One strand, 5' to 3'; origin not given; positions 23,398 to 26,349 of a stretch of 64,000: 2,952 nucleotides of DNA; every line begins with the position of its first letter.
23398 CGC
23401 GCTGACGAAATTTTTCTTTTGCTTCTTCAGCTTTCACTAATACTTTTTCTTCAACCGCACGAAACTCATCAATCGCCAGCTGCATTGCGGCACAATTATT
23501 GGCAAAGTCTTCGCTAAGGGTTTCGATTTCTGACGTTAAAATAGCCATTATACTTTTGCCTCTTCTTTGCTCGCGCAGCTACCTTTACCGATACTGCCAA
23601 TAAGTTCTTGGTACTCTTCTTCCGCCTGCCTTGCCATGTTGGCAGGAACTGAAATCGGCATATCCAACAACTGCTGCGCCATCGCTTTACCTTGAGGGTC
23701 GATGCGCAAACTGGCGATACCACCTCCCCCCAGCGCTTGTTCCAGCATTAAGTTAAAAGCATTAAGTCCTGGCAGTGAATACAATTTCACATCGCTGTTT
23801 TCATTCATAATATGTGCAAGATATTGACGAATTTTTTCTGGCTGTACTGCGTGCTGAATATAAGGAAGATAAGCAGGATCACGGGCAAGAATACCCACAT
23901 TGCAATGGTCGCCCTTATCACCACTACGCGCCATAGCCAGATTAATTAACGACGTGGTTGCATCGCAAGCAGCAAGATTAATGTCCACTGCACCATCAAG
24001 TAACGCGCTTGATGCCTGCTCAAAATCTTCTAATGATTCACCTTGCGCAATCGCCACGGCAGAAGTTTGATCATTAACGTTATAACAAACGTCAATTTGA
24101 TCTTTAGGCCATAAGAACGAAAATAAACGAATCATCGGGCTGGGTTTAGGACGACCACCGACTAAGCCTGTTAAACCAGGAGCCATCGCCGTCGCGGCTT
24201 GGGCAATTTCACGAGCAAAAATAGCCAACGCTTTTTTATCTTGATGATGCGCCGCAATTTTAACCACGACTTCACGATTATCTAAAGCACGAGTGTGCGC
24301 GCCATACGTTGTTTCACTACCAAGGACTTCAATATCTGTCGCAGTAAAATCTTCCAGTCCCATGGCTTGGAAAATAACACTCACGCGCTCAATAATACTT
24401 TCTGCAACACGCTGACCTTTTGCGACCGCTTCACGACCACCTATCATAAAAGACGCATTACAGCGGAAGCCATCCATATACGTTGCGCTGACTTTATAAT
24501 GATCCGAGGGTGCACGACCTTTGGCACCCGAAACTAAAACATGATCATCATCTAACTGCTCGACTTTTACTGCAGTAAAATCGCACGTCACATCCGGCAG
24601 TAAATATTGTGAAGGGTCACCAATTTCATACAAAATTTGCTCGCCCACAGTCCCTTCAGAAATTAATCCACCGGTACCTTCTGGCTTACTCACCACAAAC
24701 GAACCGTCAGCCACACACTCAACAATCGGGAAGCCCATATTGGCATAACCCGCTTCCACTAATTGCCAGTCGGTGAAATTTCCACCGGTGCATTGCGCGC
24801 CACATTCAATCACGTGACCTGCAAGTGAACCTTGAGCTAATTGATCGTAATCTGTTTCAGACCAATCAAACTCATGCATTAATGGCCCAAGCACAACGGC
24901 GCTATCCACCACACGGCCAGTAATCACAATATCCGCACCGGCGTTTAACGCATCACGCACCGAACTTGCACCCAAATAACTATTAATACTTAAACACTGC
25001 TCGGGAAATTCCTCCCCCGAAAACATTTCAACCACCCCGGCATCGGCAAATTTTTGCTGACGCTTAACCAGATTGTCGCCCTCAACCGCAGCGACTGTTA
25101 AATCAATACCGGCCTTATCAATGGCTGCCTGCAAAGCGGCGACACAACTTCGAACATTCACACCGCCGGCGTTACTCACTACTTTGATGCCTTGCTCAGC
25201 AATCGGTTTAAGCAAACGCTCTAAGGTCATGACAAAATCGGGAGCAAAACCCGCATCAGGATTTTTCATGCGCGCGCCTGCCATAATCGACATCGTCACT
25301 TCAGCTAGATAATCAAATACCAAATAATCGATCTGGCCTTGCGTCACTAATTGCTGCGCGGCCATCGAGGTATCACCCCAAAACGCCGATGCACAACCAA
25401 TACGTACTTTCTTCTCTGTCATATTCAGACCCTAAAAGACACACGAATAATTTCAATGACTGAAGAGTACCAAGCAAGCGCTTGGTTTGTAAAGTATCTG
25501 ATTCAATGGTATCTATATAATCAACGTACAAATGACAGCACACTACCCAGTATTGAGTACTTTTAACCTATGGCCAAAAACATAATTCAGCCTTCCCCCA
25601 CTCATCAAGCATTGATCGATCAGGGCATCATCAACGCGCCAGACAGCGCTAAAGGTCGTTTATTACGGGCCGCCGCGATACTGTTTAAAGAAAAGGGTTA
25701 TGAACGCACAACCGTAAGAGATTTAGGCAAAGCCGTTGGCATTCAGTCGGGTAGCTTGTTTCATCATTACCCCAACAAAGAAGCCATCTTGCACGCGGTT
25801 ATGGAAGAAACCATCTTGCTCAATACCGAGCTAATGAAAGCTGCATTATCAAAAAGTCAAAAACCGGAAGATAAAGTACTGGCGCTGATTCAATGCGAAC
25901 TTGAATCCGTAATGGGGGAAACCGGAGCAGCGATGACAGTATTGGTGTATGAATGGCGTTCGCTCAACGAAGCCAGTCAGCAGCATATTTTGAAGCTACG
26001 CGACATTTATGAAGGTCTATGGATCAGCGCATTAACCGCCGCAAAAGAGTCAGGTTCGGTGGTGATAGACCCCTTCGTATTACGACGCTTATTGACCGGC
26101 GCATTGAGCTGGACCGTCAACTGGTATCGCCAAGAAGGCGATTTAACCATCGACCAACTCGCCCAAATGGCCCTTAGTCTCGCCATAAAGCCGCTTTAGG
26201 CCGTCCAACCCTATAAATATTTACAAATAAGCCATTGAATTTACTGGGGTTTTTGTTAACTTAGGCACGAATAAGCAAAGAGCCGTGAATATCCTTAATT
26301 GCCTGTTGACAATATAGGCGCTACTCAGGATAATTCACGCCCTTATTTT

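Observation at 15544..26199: Atu-like (acyclic-terpene/branched acyl-CoA) carboxylase catabolic cluster inserted at the conserved murJ-rpsT junction; atuB-equivalent absent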

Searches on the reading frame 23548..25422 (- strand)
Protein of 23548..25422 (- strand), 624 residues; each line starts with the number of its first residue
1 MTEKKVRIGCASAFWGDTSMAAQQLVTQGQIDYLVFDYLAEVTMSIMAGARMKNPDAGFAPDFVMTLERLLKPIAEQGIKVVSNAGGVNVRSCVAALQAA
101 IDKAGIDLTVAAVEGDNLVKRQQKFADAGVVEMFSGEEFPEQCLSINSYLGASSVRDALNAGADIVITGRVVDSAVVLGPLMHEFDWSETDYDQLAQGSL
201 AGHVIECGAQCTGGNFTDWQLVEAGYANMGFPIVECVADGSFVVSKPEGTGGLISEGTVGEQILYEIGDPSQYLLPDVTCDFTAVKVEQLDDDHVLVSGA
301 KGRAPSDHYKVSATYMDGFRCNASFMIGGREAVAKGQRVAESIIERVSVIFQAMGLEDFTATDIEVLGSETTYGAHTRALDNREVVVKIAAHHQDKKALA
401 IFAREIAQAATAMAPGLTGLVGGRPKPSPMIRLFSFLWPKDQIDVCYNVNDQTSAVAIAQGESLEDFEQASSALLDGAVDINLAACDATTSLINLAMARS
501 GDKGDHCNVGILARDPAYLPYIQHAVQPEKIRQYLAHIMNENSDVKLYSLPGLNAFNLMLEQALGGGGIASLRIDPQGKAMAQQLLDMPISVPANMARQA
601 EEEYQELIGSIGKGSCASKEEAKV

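Call 3: search_protein_families(library=pfam, proteins=[window:23548-25422:-])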
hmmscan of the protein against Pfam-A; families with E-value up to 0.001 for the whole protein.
window:23548-25422:- (624 aa): 2 families
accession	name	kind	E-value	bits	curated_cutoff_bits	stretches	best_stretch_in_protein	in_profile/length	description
PF07287.17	AtuA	-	4e-146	487.7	22.8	1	6-445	1-433/437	Acyclic terpene utilisation family protein AtuA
PF23544.1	AtuA_ferredoxin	-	2.5e-28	99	27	1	491-590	2-112/113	AtuA ferredoxin-like domain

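Call 4: search_protein_families(library=ncbifam, proteins=[window:23548-25422:-])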
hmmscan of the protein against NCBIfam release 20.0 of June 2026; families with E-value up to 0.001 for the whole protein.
window:23548-25422:- (624 aa): 0 families

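Call 12: find_homologous_proteins(query=window:23548-25422:-, max_evalue=1e-20)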
Query window:23548-25422:- (624 aa): 8000 proteins with E <= 1e-20 among 8000 candidates; the best 120 are listed.
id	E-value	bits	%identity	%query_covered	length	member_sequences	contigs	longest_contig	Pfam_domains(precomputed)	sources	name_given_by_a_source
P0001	0.0e+0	1393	100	100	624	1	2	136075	PF23544.2,PF07287.18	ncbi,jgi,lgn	ncbi:MAG: hypothetical protein ACI978_001501 [Oleispira sp.]|jgi:hypothetical protein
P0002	0.0e+0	1383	99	100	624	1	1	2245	PF23544.2,PF07287.18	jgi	jgi:hypothetical protein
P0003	0.0e+0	1357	97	100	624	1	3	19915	PF23544.2,PF07287.18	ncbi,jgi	ncbi:MAG: hypothetical protein ACI9OH_002494 [Oleispira sp.]|jgi:hypothetical protein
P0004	0.0e+0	1353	97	100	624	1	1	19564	PF23544.2,PF07287.18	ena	-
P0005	0.0e+0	1352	97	100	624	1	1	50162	PF23544.2,PF07287.18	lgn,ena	-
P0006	0.0e+0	1352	97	100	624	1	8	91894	PF23544.2,PF07287.18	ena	-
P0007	0.0e+0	1351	97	100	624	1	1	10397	PF23544.2,PF07287.18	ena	-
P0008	0.0e+0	1349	97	100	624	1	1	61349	PF23544.2,PF07287.18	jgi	jgi:hypothetical protein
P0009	0.0e+0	1348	97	100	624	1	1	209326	PF23544.2,PF07287.18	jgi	jgi:hypothetical protein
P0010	0.0e+0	1312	93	100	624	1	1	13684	PF23544.2,PF07287.18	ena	-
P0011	0.0e+0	1287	96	97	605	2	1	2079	PF23544.2,PF07287.18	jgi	jgi:hypothetical protein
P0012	0.0e+0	1249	89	100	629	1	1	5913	PF23544.2,PF07287.18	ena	-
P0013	0.0e+0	1237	90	98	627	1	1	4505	PF23544.2,PF07287.18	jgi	jgi:hypothetical protein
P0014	0.0e+0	1237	90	97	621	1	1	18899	PF23544.2,PF07287.18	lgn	-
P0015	0.0e+0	1233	90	97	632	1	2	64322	PF23544.2,PF07287.18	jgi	jgi:hypothetical protein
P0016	0.0e+0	1231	89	97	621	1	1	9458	PF23544.2,PF07287.18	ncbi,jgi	ncbi:MAG: hypothetical protein ACJAYV_001409 [Oleispira sp.]|jgi:hypothetical protein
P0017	0.0e+0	1230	89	97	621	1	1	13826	PF23544.2,PF07287.18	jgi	jgi:hypothetical protein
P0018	0.0e+0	1229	89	98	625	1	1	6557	PF23544.2,PF07287.18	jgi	jgi:hypothetical protein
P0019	0.0e+0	1228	89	97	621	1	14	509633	PF23544.2,PF07287.18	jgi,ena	jgi:hypothetical protein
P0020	0.0e+0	1228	89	98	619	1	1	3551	PF23544.2,PF07287.18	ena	-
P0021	0.0e+0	1227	89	98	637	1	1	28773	PF23544.2,PF07287.18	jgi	jgi:hypothetical protein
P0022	0.0e+0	1226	89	97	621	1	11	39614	PF23544.2,PF07287.18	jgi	jgi:hypothetical protein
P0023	0.0e+0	1226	88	100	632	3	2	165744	PF23544.2,PF07287.18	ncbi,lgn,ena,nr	ncbi:MAG: DUF1446 domain-containing protein [Oleispira sp.]|nr:DUF1446 domain-containing protein [Ol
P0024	0.0e+0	1225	89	97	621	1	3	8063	PF23544.2,PF07287.18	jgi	jgi:hypothetical protein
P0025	0.0e+0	1225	89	97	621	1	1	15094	PF23544.2,PF07287.18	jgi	jgi:hypothetical protein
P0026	0.0e+0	1225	89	98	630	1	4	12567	PF23544.2,PF07287.18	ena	-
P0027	0.0e+0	1225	89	98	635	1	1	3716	PF23544.2,PF07287.18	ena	-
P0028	0.0e+0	1225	89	98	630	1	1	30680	PF23544.2,PF07287.18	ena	-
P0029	0.0e+0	1225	89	98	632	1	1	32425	PF23544.2,PF07287.18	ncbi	-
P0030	0.0e+0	1225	89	97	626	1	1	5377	PF23544.2,PF07287.18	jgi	-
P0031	0.0e+0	1224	89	98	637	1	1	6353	PF23544.2,PF07287.18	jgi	jgi:hypothetical protein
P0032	0.0e+0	1224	89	98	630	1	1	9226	PF23544.2,PF07287.18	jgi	-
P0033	0.0e+0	1223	89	98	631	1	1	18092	PF23544.2,PF07287.18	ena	-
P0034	0.0e+0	1223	89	98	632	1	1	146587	PF23544.2,PF07287.18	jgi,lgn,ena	-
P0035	0.0e+0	1223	89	97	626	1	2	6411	PF23544.2,PF07287.18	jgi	-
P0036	0.0e+0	1223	88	98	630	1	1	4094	PF23544.2,PF07287.18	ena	-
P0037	0.0e+0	1222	89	98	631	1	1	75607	PF23544.2,PF07287.18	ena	-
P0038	0.0e+0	1222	89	97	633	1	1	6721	PF23544.2,PF07287.18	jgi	jgi:hypothetical protein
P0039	0.0e+0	1222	88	98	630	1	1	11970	PF23544.2,PF07287.18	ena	-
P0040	0.0e+0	1222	89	98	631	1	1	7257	PF23544.2,PF07287.18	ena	-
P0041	0.0e+0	1222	89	97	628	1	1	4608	PF23544.2,PF07287.18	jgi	jgi:hypothetical protein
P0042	0.0e+0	1221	88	98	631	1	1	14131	PF23544.2,PF07287.18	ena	-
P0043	0.0e+0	1221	88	98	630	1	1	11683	PF23544.2,PF07287.18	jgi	-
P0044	0.0e+0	1221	90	97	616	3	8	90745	PF23544.2,PF07287.18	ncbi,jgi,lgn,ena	-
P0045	0.0e+0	1221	88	98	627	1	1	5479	PF23544.2,PF07287.18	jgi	jgi:hypothetical protein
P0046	0.0e+0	1221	88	98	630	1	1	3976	PF23544.2,PF07287.18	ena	-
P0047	0.0e+0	1221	89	97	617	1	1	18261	PF23544.2,PF07287.18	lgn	-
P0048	0.0e+0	1221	88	98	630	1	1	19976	PF23544.2,PF07287.18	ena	-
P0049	0.0e+0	1220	88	98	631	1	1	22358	PF23544.2,PF07287.18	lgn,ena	-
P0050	0.0e+0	1220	89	99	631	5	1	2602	PF23544.2,PF07287.18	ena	-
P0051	0.0e+0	1220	87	99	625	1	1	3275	PF23544.2,PF07287.18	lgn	-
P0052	0.0e+0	1220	87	99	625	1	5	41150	PF23544.2,PF07287.18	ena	-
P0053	0.0e+0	1220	88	98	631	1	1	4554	PF23544.2,PF07287.18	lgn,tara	tara:strand:- start:973 stop:2868 length:1896 start_codon:yes stop_codon:yes gene_type:complete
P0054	0.0e+0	1220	88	98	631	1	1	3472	PF23544.2,PF07287.18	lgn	-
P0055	0.0e+0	1220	89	97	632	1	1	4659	PF23544.2,PF07287.18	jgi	jgi:hypothetical protein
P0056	0.0e+0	1220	87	99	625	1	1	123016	PF23544.2,PF07287.18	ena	-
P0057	0.0e+0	1219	87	99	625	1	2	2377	PF23544.2,PF07287.18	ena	-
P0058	0.0e+0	1219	88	98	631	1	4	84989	PF23544.2,PF07287.18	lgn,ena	-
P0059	0.0e+0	1218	88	98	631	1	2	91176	PF23544.2,PF07287.18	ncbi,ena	-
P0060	0.0e+0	1218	89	98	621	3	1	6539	PF23544.2,PF07287.18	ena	-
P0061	0.0e+0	1218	87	99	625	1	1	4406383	PF23544.2,PF07287.18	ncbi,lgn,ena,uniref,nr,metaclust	ncbi:conserved hypothetical protein [Oleispira antarctica RB-8]|uniref:Terpene utilization protein A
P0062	0.0e+0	1218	88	98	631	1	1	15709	PF23544.2,PF07287.18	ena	-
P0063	0.0e+0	1218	88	98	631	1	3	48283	PF23544.2,PF07287.18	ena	-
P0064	0.0e+0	1218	88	98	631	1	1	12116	PF23544.2,PF07287.18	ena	-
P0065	0.0e+0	1218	87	99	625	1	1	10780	PF23544.2,PF07287.18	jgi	-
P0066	0.0e+0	1217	87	99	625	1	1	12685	PF23544.2,PF07287.18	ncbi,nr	ncbi:MAG: DUF1446 domain-containing protein [Oleispira antarctica]|nr:DUF1446 domain-containing prot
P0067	0.0e+0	1217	88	98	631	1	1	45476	PF23544.2,PF07287.18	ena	-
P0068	0.0e+0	1217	88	98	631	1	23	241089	PF23544.2,PF07287.18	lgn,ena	-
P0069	0.0e+0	1217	89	98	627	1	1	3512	PF23544.2,PF07287.18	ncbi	-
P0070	0.0e+0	1217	89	99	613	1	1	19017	PF23544.2,PF07287.18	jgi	jgi:hypothetical protein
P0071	0.0e+0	1216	89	97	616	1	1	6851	PF23544.2,PF07287.18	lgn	-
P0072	0.0e+0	1216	88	98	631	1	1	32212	PF23544.2,PF07287.18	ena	-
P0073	0.0e+0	1216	89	97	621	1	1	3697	PF23544.2,PF07287.18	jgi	-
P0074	0.0e+0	1215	89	98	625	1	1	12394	PF23544.2,PF07287.18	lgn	-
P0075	0.0e+0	1215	89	98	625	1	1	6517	PF23544.2,PF07287.18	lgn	-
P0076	0.0e+0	1215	88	98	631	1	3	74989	PF23544.2,PF07287.18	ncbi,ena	-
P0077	0.0e+0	1214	88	98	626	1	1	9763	PF23544.2,PF07287.18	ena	-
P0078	0.0e+0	1214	88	98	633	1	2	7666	PF23544.2,PF07287.18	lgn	-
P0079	0.0e+0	1214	88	97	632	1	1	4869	PF23544.2,PF07287.18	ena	-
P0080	0.0e+0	1213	88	98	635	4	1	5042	PF23544.2,PF07287.18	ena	-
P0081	0.0e+0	1213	88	98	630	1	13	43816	PF23544.2,PF07287.18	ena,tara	tara:strand:+ start:109 stop:2001 length:1893 start_codon:yes stop_codon:yes gene_type:complete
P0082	0.0e+0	1213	88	97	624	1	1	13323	PF23544.2,PF07287.18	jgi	jgi:hypothetical protein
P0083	0.0e+0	1212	88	97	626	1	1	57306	PF23544.2,PF07287.18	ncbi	ncbi:MAG: acyclic terpene utilization AtuA family protein [Oleispira sp.]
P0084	0.0e+0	1212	88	98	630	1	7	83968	PF23544.2,PF07287.18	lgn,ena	-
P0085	0.0e+0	1212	88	97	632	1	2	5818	PF23544.2,PF07287.18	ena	-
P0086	0.0e+0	1212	89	98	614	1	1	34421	PF23544.2,PF07287.18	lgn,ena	-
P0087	0.0e+0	1212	87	98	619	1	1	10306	PF23544.2,PF07287.18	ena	-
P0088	0.0e+0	1212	88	98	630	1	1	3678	PF23544.2,PF07287.18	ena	-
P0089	0.0e+0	1211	88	97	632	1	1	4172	PF23544.2,PF07287.18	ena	-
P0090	0.0e+0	1211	89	97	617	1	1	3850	PF23544.2,PF07287.18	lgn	-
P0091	0.0e+0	1211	88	97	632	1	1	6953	PF23544.2,PF07287.18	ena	-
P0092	0.0e+0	1211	88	98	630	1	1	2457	PF23544.2,PF07287.18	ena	-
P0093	0.0e+0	1210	88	98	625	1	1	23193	PF23544.2,PF07287.18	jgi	jgi:hypothetical protein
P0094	0.0e+0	1210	88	98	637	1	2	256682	PF23544.2,PF07287.18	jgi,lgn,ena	-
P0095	0.0e+0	1210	88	97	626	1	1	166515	PF23544.2,PF07287.18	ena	-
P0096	0.0e+0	1210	87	98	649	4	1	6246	PF23544.2,PF07287.18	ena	-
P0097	0.0e+0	1210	88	99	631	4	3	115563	PF23544.2,PF07287.18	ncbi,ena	-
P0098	0.0e+0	1209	88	98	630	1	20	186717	PF23544.2,PF07287.18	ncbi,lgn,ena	-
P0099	0.0e+0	1209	87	99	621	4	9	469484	PF23544.2,PF07287.18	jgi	jgi:hypothetical protein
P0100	0.0e+0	1209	89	97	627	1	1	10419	PF23544.2,PF07287.18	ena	-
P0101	0.0e+0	1209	87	98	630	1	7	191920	PF23544.2,PF07287.18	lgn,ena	-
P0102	0.0e+0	1209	87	98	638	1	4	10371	PF23544.2,PF07287.18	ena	-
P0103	0.0e+0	1209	88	97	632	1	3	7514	PF23544.2,PF07287.18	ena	-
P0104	0.0e+0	1208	88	99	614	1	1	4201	PF23544.2,PF07287.18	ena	-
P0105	0.0e+0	1208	88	98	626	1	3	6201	PF23544.2,PF07287.18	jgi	-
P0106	0.0e+0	1208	88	98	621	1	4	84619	PF23544.2,PF07287.18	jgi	jgi:hypothetical protein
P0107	0.0e+0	1208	88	98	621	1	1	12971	PF23544.2,PF07287.18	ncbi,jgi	ncbi:MAG: hypothetical protein ACJAR6_001466 [Oleispira sp.]|jgi:hypothetical protein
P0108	0.0e+0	1208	87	98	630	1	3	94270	PF23544.2,PF07287.18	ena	-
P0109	0.0e+0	1208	88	98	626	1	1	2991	PF23544.2,PF07287.18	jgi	-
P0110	0.0e+0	1207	88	98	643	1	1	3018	PF23544.2,PF07287.18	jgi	jgi:hypothetical protein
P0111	0.0e+0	1207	88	98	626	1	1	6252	PF23544.2,PF07287.18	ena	-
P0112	0.0e+0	1207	87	98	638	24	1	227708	PF23544.2,PF07287.18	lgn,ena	-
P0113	0.0e+0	1207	88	97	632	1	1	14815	PF23544.2,PF07287.18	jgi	jgi:hypothetical protein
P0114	0.0e+0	1206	87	98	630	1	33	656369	PF23544.2,PF07287.18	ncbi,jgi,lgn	ncbi:MAG: hypothetical protein ACJAW8_000561 [Oleispira sp.]|jgi:hypothetical protein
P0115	0.0e+0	1206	88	98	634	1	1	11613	PF23544.2,PF07287.18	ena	-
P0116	0.0e+0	1205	88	98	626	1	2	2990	PF23544.2,PF07287.18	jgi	-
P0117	0.0e+0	1204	87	98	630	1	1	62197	PF23544.2,PF07287.18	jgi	jgi:hypothetical protein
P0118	0.0e+0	1204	87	98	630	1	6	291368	PF23544.2,PF07287.18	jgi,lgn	jgi:hypothetical protein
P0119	0.0e+0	1201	87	98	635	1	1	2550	PF23544.2,PF07287.18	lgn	-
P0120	0.0e+0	1201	87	99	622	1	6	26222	PF23544.2,PF07287.18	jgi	jgi:hypothetical protein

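Call 23: find_encoding_contigs(protein=P0061, flank=10000, max_places=3)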
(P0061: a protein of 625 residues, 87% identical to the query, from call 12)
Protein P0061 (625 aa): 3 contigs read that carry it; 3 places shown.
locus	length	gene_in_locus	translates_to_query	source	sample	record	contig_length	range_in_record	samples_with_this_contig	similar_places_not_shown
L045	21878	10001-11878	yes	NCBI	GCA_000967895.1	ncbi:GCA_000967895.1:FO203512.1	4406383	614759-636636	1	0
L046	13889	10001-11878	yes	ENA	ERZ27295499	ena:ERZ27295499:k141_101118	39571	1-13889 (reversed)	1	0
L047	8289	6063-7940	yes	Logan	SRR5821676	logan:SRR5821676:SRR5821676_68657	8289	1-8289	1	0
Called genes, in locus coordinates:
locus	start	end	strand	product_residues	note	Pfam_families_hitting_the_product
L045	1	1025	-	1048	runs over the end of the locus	PF00873:ACR_tran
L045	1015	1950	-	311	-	PF25919:BSH_CusB (weak), PF25973:BSH_CzcB (weak), PF00364:Biotin_lipoyl (weak), PF25984:BSH_YknX (weak), PF25967:RND-MFP_C (faint), PF25954:Beta-barrel_RND_2 (weak), PF25975:CzcB_C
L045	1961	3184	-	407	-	PF02321:OEP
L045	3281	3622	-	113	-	-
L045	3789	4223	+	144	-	PF04143:Sulf_transp (weak)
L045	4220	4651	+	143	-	PF20398:DUF6691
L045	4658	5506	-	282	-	PF00126:HTH_1, PF03466:LysR_substrate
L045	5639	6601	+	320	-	PF00892:EamA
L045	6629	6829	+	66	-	PF01361:Tautomerase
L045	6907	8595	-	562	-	PF00501:AMP-binding, PF23562:AMP-binding_C_3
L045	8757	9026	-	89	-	PF01649:Ribosomal_S20p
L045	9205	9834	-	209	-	PF00440:TetR_N, PF17932:TetR_C_24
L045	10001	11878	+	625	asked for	PF07287:AtuA, PF23544:AtuA_ferredoxin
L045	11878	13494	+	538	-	PF01039:Carboxyl_trans, PF03255:ACCA (weak)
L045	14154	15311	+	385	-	PF02771:Acyl-CoA_dh_N, PF02770:Acyl-CoA_dh_M, PF00441:Acyl-CoA_dh_1, PF08028:Acyl-CoA_dh_2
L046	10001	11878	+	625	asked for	PF07287:AtuA, PF23544:AtuA_ferredoxin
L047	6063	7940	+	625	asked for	PF07287:AtuA, PF23544:AtuA_ferredoxin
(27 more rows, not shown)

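Call 24: find_encoding_contigs(protein=P0001, flank=10000, max_places=3)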
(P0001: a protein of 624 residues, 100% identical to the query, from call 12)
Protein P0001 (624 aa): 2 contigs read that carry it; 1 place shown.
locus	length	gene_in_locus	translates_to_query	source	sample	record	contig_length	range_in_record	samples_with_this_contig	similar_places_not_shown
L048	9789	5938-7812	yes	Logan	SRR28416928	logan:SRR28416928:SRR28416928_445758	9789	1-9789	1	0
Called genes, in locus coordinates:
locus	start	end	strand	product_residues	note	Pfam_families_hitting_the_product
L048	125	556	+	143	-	PF20398:DUF6691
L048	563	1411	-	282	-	PF00126:HTH_1, PF03466:LysR_substrate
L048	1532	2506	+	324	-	PF00892:EamA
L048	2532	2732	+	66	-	PF01361:Tautomerase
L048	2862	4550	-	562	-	PF00501:AMP-binding, PF23562:AMP-binding_C_3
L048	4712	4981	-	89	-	PF01649:Ribosomal_S20p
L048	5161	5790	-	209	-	PF00440:TetR_N, PF17932:TetR_C_24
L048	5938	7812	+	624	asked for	PF07287:AtuA, PF23544:AtuA_ferredoxin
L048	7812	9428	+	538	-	PF01039:Carboxyl_trans, PF03255:ACCA (weak)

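Call 33: search_solved_structures(query=window:23548-25422:-, max_evalue=0.01)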
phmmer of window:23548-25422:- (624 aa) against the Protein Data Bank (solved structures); distinct sequences matched with E-value up to 0.01: 0.

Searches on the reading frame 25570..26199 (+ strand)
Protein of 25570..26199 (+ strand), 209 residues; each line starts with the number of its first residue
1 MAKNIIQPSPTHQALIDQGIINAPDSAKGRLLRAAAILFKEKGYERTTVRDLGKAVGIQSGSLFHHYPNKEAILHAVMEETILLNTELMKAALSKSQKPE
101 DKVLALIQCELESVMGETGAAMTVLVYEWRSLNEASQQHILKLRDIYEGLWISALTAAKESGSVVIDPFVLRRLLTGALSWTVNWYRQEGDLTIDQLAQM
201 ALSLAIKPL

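Call 3: search_protein_families(library=pfam, proteins=[window:25570-26199:+])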
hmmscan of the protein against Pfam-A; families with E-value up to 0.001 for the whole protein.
window:25570-26199:+ (209 aa): 2 families
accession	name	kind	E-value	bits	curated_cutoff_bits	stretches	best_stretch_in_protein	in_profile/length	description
PF17932.6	TetR_C_24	-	7.1e-20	71.8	26.4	1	97-207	2-112/114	Tetracyclin repressor-like, C-terminal domain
PF00440.29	TetR_N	-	5.1e-16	58.6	24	1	31-77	1-47/47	Bacterial regulatory proteins, tetR family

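Call 4: search_protein_families(library=ncbifam, proteins=[window:25570-26199:+])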
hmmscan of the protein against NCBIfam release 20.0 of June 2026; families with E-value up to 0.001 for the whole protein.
window:25570-26199:+ (209 aa): 18 families
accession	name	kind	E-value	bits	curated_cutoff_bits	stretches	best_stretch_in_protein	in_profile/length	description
NF050111.1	TransRegSACE7040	equivalog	7.4e-17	61.9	250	1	30-159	5-133/186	SACE_7040 family transcriptional regulator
NF041196.1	ScbR_bind_reg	equivalog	9.5e-14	52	150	1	29-163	9-140/191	ScbR family autoregulator-binding transcription factor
NF053878.1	FATransRegFadRBac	equivalog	3.4e-11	43.3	200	1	31-204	8-183/190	fatty acid metabolism transcriptional regulator FadR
TIGR03384.1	betaine_BetI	equivalog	3.9e-09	36.5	201.3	1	28-141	10-123/189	choline-binding transcriptional repressor BetI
NF001978.0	PRK00767.1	equivalog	2.8e-07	30.5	118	1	30-156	13-137/197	transcriptional regulator BetI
TIGR03968.1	mycofact_TetR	equivalog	2.8e-07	30.3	224.9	1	26-83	9-66/190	mycofactocin system transcriptional regulator MftR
NF051852.1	efflux_TF_MtrR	exception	3.9e-07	30.1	280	1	28-109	12-93/205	multidrug efflux system transcriptional repressor MtrR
NF037937.1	septum_RefZ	equivalog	6.2e-07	29.5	180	1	28-95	1-68/195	forespore capture DNA-binding protein RefZ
NF010319.1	PRK13756.1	equivalog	9.4e-07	28.9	265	1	28-86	4-61/199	tetracycline resistance transcriptional repressor TetR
NF053516.1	TranRepPrsAVib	equivalog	2.3e-06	27.6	300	1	25-95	5-75/208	TetR family transcriptional repressor PsrA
NF051457.1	acryl_TF_AcuR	equivalog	4.2e-06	26.2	247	1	26-109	17-101/204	acrylate utilization transcriptional regulator AcuR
NF000040.3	Tn10_TetC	equivalog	2.2e-05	24.7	425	1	28-84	15-71/197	tetracyline resistance-associated transcriptional repressor TetC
NF007949.0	PRK10668.1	equivalog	5.7e-05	22.7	271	1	28-81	13-66/216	multidrug efflux transporter transcriptional repressor AcrR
NF011584.0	PRK15008.1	equivalog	6.1e-05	23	230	0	27-83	18-75/212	HTH-type transcriptional regulator RutR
NF053731.1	TransRegFasRMycb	equivalog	7.8e-05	22.6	330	1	26-114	11-99/199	HTH-type transcriptional activator FasR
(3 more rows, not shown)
